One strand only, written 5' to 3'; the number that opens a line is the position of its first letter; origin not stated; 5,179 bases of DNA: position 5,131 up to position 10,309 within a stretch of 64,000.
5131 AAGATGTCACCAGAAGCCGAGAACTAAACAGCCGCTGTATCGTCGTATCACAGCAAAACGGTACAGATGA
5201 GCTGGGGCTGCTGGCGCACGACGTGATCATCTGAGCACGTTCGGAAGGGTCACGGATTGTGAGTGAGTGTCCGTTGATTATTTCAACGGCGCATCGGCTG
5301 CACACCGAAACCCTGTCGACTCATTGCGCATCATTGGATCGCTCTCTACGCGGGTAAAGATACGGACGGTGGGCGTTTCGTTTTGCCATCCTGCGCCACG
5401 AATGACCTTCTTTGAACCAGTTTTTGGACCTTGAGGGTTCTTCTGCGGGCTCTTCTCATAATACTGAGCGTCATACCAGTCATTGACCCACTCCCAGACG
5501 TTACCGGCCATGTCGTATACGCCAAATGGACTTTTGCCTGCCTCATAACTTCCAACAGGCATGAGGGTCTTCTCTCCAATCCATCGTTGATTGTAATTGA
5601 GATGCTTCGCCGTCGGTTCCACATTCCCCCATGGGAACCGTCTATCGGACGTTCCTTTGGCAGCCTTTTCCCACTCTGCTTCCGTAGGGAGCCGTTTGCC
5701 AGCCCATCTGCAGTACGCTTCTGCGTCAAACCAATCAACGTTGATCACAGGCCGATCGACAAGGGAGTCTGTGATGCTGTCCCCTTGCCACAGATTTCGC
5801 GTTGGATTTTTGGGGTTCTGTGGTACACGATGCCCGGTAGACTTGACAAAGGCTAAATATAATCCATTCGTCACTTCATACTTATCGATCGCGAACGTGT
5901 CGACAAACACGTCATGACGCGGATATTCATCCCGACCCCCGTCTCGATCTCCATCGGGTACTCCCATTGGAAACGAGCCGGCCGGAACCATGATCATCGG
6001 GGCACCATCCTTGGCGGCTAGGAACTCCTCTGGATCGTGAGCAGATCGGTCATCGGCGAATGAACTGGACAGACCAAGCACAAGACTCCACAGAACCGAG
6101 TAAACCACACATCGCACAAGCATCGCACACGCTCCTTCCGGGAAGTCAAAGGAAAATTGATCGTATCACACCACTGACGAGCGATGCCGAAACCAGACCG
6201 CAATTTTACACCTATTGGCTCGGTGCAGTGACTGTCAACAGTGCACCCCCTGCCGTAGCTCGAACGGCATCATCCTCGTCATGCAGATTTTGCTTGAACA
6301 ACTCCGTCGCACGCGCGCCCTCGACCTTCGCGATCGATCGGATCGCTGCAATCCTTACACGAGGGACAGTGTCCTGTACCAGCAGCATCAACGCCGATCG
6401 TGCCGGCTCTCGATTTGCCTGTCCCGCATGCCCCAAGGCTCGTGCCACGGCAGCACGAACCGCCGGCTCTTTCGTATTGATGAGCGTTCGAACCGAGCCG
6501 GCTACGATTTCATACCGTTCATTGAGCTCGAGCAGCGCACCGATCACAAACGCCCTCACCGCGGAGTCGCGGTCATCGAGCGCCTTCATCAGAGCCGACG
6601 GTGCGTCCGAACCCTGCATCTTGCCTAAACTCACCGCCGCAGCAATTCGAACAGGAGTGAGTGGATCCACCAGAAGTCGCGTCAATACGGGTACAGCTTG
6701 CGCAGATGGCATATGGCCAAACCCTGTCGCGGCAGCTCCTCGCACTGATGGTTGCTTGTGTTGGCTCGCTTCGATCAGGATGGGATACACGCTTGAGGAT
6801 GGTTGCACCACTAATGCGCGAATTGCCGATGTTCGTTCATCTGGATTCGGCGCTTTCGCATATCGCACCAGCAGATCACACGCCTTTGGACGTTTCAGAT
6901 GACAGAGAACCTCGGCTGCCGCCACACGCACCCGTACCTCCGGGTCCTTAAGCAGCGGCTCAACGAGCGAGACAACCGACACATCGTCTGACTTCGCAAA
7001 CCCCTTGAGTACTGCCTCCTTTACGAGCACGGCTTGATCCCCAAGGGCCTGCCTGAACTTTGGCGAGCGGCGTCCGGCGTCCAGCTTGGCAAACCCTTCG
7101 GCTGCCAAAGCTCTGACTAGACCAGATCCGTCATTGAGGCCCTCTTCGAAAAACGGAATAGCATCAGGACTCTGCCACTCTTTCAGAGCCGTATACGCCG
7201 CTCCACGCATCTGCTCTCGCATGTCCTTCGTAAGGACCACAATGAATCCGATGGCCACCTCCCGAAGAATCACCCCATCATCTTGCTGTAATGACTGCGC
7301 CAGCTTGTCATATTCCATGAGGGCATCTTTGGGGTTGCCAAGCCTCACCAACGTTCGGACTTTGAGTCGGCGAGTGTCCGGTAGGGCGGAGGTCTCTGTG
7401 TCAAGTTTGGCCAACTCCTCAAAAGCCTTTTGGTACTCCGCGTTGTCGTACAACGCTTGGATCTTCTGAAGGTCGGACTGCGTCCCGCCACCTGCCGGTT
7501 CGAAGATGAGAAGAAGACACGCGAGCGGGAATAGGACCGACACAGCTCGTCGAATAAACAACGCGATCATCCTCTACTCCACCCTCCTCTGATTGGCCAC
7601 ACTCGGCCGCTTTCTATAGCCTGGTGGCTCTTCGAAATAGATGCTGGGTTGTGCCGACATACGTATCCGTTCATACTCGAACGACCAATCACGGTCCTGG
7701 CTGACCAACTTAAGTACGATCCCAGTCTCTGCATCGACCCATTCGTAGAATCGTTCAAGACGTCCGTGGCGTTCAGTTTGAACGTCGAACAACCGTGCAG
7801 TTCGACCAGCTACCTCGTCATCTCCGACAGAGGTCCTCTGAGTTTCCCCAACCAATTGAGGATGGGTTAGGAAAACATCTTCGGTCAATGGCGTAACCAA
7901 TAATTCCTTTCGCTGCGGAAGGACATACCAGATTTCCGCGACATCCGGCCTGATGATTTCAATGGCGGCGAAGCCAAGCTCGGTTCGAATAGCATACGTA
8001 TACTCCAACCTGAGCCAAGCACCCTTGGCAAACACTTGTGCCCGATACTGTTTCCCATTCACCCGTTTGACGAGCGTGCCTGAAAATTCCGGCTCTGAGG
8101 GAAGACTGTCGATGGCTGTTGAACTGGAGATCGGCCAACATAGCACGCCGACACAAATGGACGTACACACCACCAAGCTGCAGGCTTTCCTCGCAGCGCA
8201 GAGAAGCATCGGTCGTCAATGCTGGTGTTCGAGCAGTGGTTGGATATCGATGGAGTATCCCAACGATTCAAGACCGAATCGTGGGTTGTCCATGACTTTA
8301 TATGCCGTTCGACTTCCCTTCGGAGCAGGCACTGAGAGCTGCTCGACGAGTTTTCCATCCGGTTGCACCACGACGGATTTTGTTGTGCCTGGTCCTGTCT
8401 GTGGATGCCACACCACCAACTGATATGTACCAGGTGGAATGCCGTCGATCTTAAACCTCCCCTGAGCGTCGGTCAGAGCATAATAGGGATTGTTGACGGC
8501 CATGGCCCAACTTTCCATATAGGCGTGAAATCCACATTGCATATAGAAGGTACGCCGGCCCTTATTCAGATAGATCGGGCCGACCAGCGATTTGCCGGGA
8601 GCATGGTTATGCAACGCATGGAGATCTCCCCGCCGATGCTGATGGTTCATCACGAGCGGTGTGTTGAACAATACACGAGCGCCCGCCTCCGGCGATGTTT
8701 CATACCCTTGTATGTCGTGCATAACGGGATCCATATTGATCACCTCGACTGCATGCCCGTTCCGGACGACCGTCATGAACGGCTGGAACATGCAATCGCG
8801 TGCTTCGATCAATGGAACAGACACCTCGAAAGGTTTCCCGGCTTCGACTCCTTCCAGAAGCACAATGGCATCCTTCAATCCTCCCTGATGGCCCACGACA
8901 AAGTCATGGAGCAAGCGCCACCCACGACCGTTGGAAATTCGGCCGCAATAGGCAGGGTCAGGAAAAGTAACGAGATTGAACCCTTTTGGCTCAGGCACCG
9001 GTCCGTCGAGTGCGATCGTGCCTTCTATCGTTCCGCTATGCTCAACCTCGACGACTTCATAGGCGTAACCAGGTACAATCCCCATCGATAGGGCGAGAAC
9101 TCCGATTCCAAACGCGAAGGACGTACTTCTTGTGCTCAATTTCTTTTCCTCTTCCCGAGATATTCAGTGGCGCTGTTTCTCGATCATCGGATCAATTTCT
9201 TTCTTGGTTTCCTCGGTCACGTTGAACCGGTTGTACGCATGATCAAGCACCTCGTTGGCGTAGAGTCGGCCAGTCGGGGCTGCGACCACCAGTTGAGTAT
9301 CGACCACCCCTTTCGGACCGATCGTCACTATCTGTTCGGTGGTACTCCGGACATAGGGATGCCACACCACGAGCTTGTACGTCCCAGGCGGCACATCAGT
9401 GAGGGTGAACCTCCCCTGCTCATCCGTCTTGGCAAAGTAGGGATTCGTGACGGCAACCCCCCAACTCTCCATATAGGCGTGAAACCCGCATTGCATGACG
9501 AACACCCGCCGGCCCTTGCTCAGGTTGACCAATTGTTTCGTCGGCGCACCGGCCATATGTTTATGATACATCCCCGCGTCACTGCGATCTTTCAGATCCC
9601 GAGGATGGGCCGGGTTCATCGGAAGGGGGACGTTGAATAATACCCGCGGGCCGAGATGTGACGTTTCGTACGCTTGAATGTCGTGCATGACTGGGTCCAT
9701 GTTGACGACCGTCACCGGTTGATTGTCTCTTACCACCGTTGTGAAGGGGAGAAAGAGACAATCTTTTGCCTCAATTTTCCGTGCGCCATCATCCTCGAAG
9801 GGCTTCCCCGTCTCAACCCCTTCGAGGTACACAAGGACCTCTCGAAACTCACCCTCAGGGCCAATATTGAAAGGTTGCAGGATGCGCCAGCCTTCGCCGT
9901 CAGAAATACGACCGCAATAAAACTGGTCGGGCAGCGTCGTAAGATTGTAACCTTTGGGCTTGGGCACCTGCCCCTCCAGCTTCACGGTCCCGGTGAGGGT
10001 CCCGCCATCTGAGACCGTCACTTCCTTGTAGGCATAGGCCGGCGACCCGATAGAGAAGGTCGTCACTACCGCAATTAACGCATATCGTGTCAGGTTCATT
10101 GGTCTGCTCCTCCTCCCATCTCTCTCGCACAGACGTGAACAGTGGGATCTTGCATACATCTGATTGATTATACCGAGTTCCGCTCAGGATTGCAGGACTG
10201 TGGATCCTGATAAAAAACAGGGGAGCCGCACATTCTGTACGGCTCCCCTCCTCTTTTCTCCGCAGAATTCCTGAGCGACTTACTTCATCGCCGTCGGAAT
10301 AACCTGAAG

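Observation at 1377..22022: Twenty-kb all-exported copper-redox cluster built from duplicated modules (2 MCO, 2 cupredoxin, 4 FGE-fold, 2 LolA-like, HEAT, PDZ protease)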

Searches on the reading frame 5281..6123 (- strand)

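Call 4: search_protein_families(library=pfam, proteins=[window:5281-6123:-], max_evalue=0.01)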
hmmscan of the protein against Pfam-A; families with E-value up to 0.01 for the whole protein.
window:5281-6123:- (281 aa): 1 family
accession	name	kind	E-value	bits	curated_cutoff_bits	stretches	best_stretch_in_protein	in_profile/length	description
PF03781.23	FGE-sulfatase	-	2.1e-62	211.5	23.3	1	42-275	4-254/255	Sulfatase-modifying factor enzyme 1-like domain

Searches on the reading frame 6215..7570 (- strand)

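Call 4: search_protein_families(library=pfam, proteins=[window:6215-7570:-], max_evalue=0.01)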
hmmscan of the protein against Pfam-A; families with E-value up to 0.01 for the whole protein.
window:6215-7570:- (452 aa): 8 families
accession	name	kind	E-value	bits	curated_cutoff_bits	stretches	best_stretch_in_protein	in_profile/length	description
PF13646.12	HEAT_2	-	5.5e-45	152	27.7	5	264-343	3-84/88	HEAT repeats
PF02985.28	HEAT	-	4.3e-31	104.4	23.5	1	200-225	2-27/31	HEAT repeat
PF03130.22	HEAT_PBS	-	5.2e-17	60.8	20.9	1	307-333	1-27/27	PBS lyase HEAT-like repeat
PF13513.12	HEAT_EZ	-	4.7e-15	56.1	27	0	247-286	5-54/55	HEAT-like repeat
PF13251.12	DUF4042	-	2e-05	24.8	27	0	198-225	40-67/182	Domain of unknown function (DUF4042)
PF12717.13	Cnd1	-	4.7e-05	23.9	26.4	0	294-354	24-91/162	non-SMC mitotic condensation complex subunit 1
PF01602.26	Adaptin_N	-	0.00014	21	37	0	325-421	82-297/524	Adaptin N terminal region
PF21581.3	SCD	-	0.00059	20.5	27.5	0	330-357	38-65/75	Stromalin conservative domain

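Call 6: search_protein_families(library=ncbifam, proteins=[window:6215-7570:-], max_evalue=0.01)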
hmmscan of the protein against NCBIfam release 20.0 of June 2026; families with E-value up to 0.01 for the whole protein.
window:6215-7570:- (452 aa): 8 families
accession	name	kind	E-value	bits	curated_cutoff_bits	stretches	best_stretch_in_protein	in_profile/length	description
NF010374.0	PRK13800.1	equivalog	6.2e-20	71.1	1196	2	111-346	659-895/898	fumarate reductase/succinate dehydrogenase flavoprotein subunit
NF045915.1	PhycobilmeDegNblB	equivalog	7e-18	64.9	300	2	196-338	65-208/214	phycobilisome degradation protein NblB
TIGR02270.1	TIGR02270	subfamily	5.4e-12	45.5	206.8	2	114-311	95-288/410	TIGR02270 family protein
NF058502.1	phyc_lyase_CpcE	equivalog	2.3e-09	37.2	330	1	306-419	57-177/260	C-phycocyanin alpha-cysteine-84 phycocyanobilin lyase subunit CpcE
NF007244.0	PRK09687.1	equivalog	3.5e-08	33.1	275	1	199-343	55-215/285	putative lyase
NF058515.1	phyc_lyase_CpcF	equivalog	1.3e-05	24.8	220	0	213-288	45-120/200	C-phycocyanin alpha-cysteine-84 phycocyanobilin lyase subunit CpcF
NF058505.1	phyc_lyase_CpeY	equivalog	2.8e-05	22.9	600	0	261-340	337-416/419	C-phycoerythrin alpha-cysteine-82 phycoerythrobilin lyase CpeY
NF045662.1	DVU0298_fam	equivalog_domain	9.4e-05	22.1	75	0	263-302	148-187/213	DVU0298 family protein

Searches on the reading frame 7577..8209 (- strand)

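Call 4: search_protein_families(library=pfam, proteins=[window:7577-8209:-], max_evalue=0.01)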
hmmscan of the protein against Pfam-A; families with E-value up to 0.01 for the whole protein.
window:7577-8209:- (211 aa): 1 family
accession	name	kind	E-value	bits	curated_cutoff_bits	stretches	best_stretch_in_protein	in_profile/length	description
PF03888.20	MucB_RseB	-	0.0083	16.2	22.3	0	119-174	97-151/178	MucB/RseB N-terminal domain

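Call 6: search_protein_families(library=ncbifam, proteins=[window:7577-8209:-], max_evalue=0.01)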
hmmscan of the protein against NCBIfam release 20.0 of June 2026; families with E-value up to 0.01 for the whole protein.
window:7577-8209:- (211 aa): 0 families

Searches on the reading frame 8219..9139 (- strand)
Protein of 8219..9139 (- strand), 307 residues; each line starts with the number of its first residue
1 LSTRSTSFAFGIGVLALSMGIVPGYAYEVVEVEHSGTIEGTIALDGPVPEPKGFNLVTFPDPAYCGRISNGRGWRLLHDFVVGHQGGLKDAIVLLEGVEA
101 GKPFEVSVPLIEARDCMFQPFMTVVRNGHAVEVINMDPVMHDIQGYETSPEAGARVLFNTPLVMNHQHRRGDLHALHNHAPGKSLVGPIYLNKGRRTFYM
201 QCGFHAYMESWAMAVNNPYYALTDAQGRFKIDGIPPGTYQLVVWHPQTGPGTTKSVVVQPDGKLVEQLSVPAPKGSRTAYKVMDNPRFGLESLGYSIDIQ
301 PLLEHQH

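Call 4: search_protein_families(library=pfam, proteins=[window:8219-9139:-], max_evalue=0.01)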
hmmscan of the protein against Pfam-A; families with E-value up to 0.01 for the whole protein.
window:8219-9139:- (307 aa): 2 families
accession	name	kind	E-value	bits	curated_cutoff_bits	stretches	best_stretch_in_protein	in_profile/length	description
PF13620.12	CarboxypepD_reg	-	3.3e-08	34.2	32.3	1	219-263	30-74/82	Carboxypeptidase regulatory-like domain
PF14686.12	fn3_3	-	1.5e-06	28.3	24.4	1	219-260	27-69/75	Polysaccharide lyase family 4, domain II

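Call 6: search_protein_families(library=ncbifam, proteins=[window:8219-9139:-], max_evalue=0.01)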
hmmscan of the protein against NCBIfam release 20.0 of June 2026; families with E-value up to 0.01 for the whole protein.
window:8219-9139:- (307 aa): 0 families

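Call 33: find_homologous_proteins(query=window:8219-9139:-, max_evalue=0.001)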
Query window:8219-9139:- (307 aa): 2694 proteins with E <= 0.001 among 3862 candidates; the best 120 are listed.
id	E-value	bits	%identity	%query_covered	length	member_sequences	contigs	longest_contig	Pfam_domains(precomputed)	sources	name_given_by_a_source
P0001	9.7e-202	687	95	100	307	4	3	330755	PF14686.13,PF13620.13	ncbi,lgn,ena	-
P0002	2.0e-196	670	93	100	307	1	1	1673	PF14686.13,PF13620.13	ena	-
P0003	2.0e-194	663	91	100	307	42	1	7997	PF14686.13,PF13620.13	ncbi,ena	-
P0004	4.4e-194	662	91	100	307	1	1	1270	PF14686.13,PF13620.13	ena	-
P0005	5.4e-194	662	91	100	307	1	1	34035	PF14686.13,PF13620.13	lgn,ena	-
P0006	1.6e-193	660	91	100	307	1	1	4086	PF14686.13,PF13620.13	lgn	-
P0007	8.8e-193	658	91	100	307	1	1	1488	PF14686.13,PF13620.13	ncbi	-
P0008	8.1e-192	654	91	100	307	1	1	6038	PF14686.13,PF13620.13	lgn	-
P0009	5.3e-191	652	91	100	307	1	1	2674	PF14686.13,PF13620.13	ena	-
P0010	1.7e-189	647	90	100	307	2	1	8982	PF14686.13,PF13620.13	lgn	-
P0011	6.2e-189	645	88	100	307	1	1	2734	PF14686.13,PF13620.13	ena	-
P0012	1.1e-186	638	88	100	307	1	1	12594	PF14686.13,PF13620.13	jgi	jgi:hypothetical protein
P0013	1.5e-186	637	87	100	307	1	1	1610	PF14686.13,PF13620.13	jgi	jgi:hypothetical protein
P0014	2.7e-185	633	87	100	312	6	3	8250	PF14686.13,PF13620.13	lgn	-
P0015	9.1e-185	631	86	100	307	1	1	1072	PF14686.13,PF13620.13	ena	-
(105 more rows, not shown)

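Call 49: predict_structure(alignment_id=A1)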
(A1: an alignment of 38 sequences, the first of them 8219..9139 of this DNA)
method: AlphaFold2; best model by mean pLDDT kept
length: 307 residues; sequences in the alignment: 38
mean_pLDDT: 77.3   pTM: 0.74
mean pLDDT of the five models: 77.3, 77.2, 74.1, 72.1, 71.2
residues with pLDDT >= 90: 105; 70-90: 109; 50-70: 55; < 50: 38
segments of 3 or more residues with pLDDT < 50: 178-182, 279-307
pLDDT, mean of each block of 10 residues (from residue 1): 55 63 71 96 91 69 71 75 93 96 86 87 89 81 83 79 65 52 69 85 81 93 97 98 89 96 97 68 39 36 35
secondary structure, 60 per line:
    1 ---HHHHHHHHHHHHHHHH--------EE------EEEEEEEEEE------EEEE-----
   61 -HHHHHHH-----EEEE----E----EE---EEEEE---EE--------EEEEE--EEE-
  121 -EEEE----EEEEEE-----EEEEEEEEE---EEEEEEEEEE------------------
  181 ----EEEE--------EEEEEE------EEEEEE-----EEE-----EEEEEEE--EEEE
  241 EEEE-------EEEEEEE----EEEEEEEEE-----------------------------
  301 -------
elements in order: H4-19 E36-45 E52-55 H62-68 E74-77 E92-96 E110-114 E117-119 E122-125 E130-135 E141-149 E153-162 E185-188 E197-202 E209-214 E220-222 E228-234 E237-244 E252-258 E263-271

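Call 52: fold_search(model_id=the predicted structure, library=pdb)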
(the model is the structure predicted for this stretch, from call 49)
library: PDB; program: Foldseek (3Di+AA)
matches with E <= 10: 1832; with E <= 0.001: 12
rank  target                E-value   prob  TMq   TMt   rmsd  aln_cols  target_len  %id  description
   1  5fc9_A                6.8e-05  1.00  0.24  0.70   3.7       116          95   16  Novel Purple Cupredoxin from Nitrosopumilus maritimus (released 2016-05-11)
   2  3phs                  1.5e-04  0.69  0.17  0.21  26.6       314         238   10  Crystal Structure of GBS52, the minor pilin in gram-positive pathogen Streptococcus agalactiae (released 2010-11-17)
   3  2gb2                  1.7e-04  1.00  0.23  0.59   9.3       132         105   14  The P52G mutant of amicyanin in the Cu(II) state. (released 2006-08-01)
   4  1sfd_A                1.8e-04  1.00  0.24  0.64   9.0       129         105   12  oxidized form of amicyanin mutant P94F (released 2004-07-27)
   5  4p5r                  3.0e-04  1.00  0.25  0.64   8.9       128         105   12  Structure of oxidized W45Y mutant of amicyanin (released 2014-04-23)
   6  7pcy                  3.6e-04  1.00  0.22  0.62   4.8       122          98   16  THE CRYSTAL STRUCTURE OF PLASTOCYANIN FROM A GREEN ALGA, ENTEROMORPHA PROLIFERA (released 1990-07-15)
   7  1mda_A                4.1e-04  1.00  0.24  0.64   7.8       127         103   12  CRYSTAL STRUCTURE OF AN ELECTRON-TRANSFER COMPLEX BETWEEN METHYLAMINE DEHYDROGENASE AND AMICYANIN (released 1993-10-31)
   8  6hbe_A                4.3e-04  1.00  0.24  0.18   4.8       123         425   17  Cu-containing nitrite reductase (NirK) from Thermus scotoductus SA-01 (released 2019-01-23)
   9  2idq                  4.8e-04  1.00  0.23  0.59   9.1       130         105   12  Structure of M98A mutant of amicyanin, Cu(II) (released 2007-03-13)
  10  4hcf_B                5.1e-04  1.00  0.19  0.53   8.3       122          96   12  Crystal Structure of Uncharacterized Cupredoxin-like Domain Protein Cupredoxin_1 with Copper Bound from Bacillus anthr (released 2012-10-17)
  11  1sf3                  7.6e-04  1.00  0.24  0.63   8.8       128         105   13  Structure of the reduced form of the P94A mutant of amicyanin (released 2004-07-27)
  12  6rh9_G                9.6e-04  0.94  0.23  0.25  19.6       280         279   10  Crystal Structure of Two-Domain Laccase mutant I170F from Streptomyces griseoflavus (released 2019-07-17)
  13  3rym_A                1.0e-03  1.00  0.25  0.64   8.9       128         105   12  Structure of Oxidized M98K mutant of Amicyanin (released 2011-11-23)
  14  9hv8_L                1.1e-03  0.91  0.17  0.23  15.1       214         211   10  Crystal structure of tri-specific FMDV mAb-49 Fab (released 2026-01-14)
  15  8bsf_L                1.1e-03  0.91  0.18  0.24  14.9       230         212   12  CRYSTAL STRUCTURE OF SARS-COV-2 RECEPTOR BINDING DOMAIN (RBD-beta variant) in complex with 3D2 Fab (released 2023-05-17)
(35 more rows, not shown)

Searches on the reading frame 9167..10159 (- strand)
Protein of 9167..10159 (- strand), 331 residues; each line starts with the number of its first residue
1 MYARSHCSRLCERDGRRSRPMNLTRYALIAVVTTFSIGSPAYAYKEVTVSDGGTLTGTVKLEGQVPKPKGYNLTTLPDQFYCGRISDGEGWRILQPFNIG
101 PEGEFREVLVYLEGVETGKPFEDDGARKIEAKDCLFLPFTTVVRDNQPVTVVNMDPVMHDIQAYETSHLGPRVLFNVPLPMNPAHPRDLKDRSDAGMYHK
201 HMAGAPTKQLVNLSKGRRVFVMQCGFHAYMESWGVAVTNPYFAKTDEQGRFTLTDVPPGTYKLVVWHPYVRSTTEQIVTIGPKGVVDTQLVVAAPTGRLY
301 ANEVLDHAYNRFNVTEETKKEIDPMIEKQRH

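Call 4: search_protein_families(library=pfam, proteins=[window:9167-10159:-], max_evalue=0.01)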
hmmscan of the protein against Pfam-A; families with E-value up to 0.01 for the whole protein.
window:9167-10159:- (331 aa): 4 families
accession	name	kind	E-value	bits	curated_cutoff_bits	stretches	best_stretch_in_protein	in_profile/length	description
PF13620.12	CarboxypepD_reg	-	4.8e-09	36.9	32.3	1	240-288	29-77/82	Carboxypeptidase regulatory-like domain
PF14686.12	fn3_3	-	6.4e-07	29.5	24.4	1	241-281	27-68/75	Polysaccharide lyase family 4, domain II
PF09430.16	EMC7_beta-sandw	-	0.001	19.7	26.6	1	240-297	20-76/122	ER membrane protein complex subunit 7, beta-sandwich domain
PF13715.12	CarbopepD_reg_2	-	0.0013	19.1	32.2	1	244-289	29-73/88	CarboxypepD_reg-like domain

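Call 6: search_protein_families(library=ncbifam, proteins=[window:9167-10159:-], max_evalue=0.01)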
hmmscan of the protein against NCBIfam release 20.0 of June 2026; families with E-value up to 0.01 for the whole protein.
window:9167-10159:- (331 aa): 0 families

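Call 26: search_solved_structures(query=window:9167-10159:-, max_evalue=1)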
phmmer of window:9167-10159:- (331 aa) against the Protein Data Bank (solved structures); distinct sequences matched with E-value up to 1: 2.
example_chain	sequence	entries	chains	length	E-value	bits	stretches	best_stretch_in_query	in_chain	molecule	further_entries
8sqx_A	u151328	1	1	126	0.12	14.8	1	236-263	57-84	Putative surface anchored protein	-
8h2i_bu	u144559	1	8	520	0.28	13.5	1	23-79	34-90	MCPv1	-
